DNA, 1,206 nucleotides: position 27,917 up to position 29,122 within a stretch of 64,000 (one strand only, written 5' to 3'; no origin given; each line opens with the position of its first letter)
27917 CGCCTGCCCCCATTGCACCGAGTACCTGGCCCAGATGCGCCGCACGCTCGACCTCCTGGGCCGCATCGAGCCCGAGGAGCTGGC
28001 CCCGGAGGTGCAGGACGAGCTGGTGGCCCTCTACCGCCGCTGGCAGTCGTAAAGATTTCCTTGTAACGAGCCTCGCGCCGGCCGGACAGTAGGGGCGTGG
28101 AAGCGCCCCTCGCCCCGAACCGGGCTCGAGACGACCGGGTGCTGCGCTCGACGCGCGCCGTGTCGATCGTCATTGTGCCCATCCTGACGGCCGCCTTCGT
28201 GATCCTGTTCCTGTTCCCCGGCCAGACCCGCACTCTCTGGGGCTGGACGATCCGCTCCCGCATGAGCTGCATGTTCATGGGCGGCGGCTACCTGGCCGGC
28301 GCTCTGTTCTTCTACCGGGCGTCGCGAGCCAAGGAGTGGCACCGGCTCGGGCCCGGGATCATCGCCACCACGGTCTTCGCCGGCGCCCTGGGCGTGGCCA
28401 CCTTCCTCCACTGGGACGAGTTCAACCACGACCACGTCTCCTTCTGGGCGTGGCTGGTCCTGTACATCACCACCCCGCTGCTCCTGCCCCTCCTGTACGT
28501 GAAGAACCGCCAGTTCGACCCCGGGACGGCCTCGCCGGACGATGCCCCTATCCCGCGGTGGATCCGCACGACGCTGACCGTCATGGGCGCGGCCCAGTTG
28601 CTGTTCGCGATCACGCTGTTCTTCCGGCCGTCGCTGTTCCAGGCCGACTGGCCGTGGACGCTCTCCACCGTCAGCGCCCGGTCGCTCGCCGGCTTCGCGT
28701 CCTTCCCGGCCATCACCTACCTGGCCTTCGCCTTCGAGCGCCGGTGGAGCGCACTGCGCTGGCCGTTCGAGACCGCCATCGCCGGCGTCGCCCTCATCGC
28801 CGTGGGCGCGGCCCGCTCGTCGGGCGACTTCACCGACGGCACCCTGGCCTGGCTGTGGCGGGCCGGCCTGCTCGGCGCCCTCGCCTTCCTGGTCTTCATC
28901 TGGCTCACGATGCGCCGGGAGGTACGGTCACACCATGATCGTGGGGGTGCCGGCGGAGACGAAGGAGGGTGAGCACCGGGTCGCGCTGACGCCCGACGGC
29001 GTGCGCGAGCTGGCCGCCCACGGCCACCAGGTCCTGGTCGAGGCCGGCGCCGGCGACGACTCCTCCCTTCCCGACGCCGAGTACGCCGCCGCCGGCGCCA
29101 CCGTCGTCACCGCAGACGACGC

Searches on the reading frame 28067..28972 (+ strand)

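Call 8: search_protein_families(library=ncbifam, proteins=[window:28067-28972:+], max_evalue=1)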
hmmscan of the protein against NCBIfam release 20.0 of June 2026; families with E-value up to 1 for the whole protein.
window:28067-28972:+ (301 aa): 1 family
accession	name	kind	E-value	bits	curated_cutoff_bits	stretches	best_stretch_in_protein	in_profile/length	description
NF000086.1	vanY_far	exception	0.023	14.5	250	1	15-96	12-87/196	D,D-peptidase/D,D-carboxypeptidase VanY-N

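Call 9: search_protein_families(library=pfam, proteins=[window:28067-28972:+], max_evalue=1)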
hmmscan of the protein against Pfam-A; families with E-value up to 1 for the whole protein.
window:28067-28972:+ (301 aa): 2 families
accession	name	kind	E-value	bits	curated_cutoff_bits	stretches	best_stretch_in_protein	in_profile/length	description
PF04247.17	SirB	-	0.13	12.8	30.9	1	83-132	29-79/120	Invasion gene expression up-regulator, SirB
PF13803.12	DUF4184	-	0.36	11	25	1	87-210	92-195/229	Domain of unknown function (DUF4184)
